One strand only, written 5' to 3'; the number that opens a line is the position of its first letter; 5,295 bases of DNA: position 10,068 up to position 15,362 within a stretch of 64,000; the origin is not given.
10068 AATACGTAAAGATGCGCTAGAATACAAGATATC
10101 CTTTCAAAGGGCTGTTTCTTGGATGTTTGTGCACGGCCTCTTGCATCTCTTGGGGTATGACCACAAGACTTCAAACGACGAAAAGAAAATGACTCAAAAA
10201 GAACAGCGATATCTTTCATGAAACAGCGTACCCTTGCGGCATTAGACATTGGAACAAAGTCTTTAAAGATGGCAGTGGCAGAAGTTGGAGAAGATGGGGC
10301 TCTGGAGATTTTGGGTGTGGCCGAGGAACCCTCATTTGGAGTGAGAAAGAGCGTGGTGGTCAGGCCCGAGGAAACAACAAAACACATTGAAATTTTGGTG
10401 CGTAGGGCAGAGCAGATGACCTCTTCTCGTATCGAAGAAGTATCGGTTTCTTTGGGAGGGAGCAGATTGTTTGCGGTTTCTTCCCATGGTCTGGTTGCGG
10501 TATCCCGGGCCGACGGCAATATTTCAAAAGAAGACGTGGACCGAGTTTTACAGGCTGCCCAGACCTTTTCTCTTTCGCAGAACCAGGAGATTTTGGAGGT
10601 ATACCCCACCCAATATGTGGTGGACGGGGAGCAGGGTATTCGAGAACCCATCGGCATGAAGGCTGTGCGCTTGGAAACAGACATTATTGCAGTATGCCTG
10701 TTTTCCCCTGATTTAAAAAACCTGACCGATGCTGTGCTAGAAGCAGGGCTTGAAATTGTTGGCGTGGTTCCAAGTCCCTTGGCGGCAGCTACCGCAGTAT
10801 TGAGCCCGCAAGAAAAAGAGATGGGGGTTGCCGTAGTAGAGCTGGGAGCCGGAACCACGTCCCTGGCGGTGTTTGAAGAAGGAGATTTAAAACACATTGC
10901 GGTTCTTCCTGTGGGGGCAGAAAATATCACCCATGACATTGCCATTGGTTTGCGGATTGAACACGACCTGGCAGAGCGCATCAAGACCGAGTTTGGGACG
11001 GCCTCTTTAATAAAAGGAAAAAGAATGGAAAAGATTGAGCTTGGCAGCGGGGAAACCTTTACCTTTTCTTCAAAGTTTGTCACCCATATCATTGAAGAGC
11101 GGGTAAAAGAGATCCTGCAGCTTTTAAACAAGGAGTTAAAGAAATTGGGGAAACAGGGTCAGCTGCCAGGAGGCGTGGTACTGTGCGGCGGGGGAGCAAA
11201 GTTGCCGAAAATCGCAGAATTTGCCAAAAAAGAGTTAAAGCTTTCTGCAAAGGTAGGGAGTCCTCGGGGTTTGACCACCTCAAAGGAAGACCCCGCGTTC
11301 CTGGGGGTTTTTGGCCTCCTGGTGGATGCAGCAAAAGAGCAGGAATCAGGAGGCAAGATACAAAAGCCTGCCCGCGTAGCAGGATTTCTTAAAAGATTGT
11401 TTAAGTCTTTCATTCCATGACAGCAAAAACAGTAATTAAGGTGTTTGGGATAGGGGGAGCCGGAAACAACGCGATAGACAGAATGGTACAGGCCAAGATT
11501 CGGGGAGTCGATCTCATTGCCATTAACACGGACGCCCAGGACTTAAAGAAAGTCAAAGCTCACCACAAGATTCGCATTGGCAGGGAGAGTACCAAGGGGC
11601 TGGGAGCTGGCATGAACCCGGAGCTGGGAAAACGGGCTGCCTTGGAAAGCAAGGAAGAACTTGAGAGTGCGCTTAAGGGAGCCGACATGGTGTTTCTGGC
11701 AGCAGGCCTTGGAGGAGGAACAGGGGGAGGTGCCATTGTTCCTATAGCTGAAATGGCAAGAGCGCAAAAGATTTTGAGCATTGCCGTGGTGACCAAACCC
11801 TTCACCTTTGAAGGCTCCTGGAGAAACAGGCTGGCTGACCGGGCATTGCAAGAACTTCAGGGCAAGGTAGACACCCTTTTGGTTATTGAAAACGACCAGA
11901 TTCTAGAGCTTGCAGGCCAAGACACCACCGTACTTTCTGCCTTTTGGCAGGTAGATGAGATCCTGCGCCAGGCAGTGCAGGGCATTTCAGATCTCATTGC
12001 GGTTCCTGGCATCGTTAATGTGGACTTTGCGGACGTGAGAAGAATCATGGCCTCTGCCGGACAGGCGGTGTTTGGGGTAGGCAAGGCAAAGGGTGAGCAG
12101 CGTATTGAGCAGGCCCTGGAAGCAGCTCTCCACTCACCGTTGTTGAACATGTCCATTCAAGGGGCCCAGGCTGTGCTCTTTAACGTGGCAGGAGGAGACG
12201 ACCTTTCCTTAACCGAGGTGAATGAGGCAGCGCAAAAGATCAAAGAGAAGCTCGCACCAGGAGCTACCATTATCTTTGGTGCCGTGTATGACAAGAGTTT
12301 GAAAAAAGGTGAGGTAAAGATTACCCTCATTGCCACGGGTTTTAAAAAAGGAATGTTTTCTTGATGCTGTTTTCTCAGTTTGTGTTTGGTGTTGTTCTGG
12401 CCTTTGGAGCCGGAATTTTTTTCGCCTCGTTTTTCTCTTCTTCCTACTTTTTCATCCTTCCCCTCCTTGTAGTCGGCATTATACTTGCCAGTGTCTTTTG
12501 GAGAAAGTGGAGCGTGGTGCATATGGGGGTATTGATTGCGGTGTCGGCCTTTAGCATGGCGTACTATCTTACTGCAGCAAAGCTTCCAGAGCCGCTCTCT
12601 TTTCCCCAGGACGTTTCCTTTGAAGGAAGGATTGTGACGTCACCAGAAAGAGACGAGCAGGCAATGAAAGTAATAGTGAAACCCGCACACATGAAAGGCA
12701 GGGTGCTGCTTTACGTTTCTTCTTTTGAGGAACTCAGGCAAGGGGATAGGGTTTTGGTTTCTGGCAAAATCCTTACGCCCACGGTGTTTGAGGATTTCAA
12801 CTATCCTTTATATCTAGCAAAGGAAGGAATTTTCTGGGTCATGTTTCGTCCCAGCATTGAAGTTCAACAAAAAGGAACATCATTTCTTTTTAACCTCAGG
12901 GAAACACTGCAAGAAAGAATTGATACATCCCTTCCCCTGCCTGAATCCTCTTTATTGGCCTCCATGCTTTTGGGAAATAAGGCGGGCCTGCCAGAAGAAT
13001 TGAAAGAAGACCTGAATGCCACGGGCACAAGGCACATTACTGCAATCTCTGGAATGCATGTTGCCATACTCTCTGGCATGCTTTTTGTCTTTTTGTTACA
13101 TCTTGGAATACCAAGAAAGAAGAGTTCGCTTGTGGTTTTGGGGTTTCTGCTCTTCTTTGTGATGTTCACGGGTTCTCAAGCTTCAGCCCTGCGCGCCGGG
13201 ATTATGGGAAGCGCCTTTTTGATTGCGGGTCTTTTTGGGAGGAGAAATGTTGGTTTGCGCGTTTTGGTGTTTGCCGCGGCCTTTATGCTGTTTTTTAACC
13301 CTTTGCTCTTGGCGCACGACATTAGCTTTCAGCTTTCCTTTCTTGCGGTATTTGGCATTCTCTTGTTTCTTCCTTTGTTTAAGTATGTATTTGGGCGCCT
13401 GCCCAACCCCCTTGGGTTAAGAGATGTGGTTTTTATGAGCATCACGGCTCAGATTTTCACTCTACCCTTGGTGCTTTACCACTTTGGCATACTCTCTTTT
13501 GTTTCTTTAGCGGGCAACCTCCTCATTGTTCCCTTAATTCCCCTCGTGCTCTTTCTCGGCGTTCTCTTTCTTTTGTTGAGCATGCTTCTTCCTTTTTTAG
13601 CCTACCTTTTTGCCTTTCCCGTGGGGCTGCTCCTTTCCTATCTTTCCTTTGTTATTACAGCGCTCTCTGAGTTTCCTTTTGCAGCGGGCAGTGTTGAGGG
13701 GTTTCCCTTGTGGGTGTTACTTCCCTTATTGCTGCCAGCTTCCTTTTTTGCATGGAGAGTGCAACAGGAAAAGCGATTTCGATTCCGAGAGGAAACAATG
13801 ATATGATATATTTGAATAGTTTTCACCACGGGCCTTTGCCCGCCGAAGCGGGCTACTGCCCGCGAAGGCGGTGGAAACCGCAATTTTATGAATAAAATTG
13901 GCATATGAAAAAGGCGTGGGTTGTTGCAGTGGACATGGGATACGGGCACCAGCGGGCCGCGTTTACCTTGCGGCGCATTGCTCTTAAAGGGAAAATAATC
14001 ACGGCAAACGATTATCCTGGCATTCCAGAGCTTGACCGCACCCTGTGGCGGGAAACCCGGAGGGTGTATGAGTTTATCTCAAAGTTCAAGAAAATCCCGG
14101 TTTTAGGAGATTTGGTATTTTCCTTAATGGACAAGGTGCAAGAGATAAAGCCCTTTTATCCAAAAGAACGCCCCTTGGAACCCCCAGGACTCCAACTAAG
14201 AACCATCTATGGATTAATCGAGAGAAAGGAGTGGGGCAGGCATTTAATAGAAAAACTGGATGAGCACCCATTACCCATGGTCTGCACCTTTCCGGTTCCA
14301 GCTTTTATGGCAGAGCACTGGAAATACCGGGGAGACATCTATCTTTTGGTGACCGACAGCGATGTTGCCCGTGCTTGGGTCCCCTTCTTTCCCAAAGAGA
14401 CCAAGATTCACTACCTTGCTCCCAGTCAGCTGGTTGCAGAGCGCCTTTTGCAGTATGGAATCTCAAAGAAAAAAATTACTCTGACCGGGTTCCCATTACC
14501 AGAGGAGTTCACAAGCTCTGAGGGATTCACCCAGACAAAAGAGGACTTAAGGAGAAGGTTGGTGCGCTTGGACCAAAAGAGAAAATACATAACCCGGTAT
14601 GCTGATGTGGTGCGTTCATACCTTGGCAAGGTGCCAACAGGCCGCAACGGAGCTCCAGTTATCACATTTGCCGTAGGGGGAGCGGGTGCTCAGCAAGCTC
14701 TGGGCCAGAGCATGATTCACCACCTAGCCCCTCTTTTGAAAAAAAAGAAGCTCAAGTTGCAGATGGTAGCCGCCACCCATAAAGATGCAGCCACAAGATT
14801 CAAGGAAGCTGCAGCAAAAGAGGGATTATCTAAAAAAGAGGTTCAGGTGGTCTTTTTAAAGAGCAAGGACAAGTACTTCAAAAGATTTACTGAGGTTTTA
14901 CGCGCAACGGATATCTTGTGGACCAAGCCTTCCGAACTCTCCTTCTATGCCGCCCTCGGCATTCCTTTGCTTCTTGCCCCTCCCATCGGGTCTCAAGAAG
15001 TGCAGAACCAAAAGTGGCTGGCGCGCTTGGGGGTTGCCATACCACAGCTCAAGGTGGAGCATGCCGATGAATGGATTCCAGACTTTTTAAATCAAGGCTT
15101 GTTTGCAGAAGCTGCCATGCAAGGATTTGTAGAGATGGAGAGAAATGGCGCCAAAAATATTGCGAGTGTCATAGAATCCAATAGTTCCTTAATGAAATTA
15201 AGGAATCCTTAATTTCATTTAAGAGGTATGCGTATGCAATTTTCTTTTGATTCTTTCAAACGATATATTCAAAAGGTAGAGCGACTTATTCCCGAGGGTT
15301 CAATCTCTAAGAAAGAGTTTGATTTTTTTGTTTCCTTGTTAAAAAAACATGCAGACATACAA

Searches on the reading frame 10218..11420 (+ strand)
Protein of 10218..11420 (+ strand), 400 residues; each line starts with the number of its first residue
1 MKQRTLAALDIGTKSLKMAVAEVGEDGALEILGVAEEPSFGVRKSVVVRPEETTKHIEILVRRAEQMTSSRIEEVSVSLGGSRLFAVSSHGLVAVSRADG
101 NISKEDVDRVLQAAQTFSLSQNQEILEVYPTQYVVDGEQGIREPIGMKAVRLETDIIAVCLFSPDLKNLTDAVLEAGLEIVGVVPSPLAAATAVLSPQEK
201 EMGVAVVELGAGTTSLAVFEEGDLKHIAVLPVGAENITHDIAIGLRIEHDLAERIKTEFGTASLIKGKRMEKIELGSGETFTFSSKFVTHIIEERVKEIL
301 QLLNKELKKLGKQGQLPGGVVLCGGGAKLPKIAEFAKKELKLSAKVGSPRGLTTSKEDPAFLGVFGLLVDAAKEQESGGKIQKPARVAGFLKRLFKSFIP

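Call 47: search_protein_families(library=pfam, proteins=[window:10218-11420:+], max_evalue=0.001)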
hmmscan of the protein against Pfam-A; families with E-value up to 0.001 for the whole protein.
window:10218-11420:+ (400 aa): 6 families
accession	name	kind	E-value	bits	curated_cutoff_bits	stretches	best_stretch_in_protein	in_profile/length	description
PF14450.12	FtsA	-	1.1e-29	103.8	31.8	1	205-362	1-123/127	Cell division protein FtsA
PF02491.25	SHS2_FTSA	-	3.5e-22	79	25.4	1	81-159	1-78/79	SHS2 domain inserted in FTSA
PF06723.19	MreB_Mbl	-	4.4e-15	55.8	27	1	168-347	111-304/327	MreB/Mbl protein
PF11104.14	PilM_2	-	4.1e-07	29.7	27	0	191-258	169-236/340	Type IV pilus assembly protein PilM;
PF06277.17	EutA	-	8.2e-05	22.1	27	1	191-328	133-266/475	Ethanolamine utilisation protein EutA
PF00012.26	HSP70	-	0.00016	20.5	20.6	0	168-222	151-208/599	Hsp70 protein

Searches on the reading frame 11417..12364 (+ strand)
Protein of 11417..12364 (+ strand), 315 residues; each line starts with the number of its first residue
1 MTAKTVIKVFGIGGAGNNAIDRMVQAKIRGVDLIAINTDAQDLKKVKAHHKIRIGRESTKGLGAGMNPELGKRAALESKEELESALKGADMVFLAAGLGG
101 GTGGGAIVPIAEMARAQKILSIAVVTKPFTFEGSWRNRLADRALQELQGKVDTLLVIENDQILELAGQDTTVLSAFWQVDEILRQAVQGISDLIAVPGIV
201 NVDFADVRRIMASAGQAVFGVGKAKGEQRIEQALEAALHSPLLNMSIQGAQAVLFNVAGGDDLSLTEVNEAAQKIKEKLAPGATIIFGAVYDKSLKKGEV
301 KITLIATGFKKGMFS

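Call 47: search_protein_families(library=pfam, proteins=[window:11417-12364:+], max_evalue=0.001)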
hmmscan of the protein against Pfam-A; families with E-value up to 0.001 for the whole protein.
window:11417-12364:+ (315 aa): 2 families
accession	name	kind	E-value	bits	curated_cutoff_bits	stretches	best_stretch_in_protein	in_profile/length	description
PF00091.31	Tubulin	-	6e-44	151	33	1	7-165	2-188/190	Tubulin/FtsZ family, GTPase domain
PF12327.13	FtsZ_C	-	8e-30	103.5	27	1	215-310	1-95/95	FtsZ family, C-terminal domain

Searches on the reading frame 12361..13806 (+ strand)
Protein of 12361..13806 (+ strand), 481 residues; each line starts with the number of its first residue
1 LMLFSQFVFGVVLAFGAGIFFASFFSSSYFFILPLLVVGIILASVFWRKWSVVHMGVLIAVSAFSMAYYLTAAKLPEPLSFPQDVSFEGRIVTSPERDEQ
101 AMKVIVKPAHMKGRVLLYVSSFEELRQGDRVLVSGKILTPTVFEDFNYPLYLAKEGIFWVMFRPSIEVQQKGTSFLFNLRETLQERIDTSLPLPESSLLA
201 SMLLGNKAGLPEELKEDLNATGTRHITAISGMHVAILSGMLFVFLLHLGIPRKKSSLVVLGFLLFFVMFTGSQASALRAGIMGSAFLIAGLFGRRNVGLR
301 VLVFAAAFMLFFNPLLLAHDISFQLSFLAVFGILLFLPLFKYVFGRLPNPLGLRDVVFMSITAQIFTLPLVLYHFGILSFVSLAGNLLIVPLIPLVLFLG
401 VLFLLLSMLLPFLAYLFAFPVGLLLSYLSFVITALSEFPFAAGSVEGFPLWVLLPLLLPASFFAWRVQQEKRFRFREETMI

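Call 47: search_protein_families(library=pfam, proteins=[window:12361-13806:+], max_evalue=0.001)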
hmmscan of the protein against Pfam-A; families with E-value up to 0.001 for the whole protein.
window:12361-13806:+ (481 aa): 2 families
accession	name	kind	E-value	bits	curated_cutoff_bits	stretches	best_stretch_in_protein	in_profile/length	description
PF03772.21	Competence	-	1.6e-55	188.8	23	1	202-465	1-265/270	Competence protein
PF13567.11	DUF4131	-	1.8e-17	64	31.6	1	28-168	5-164/165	Domain of unknown function (DUF4131)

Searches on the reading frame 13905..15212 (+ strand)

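Call 47: search_protein_families(library=pfam, proteins=[window:13905-15212:+], max_evalue=0.001)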
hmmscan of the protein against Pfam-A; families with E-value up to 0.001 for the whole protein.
window:13905-15212:+ (435 aa): 1 family
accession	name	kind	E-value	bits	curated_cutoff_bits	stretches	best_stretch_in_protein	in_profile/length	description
PF22053.2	DUF6938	-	6.6e-14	52.5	27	2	255-305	42-92/236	Domain of unknown function (DUF6938)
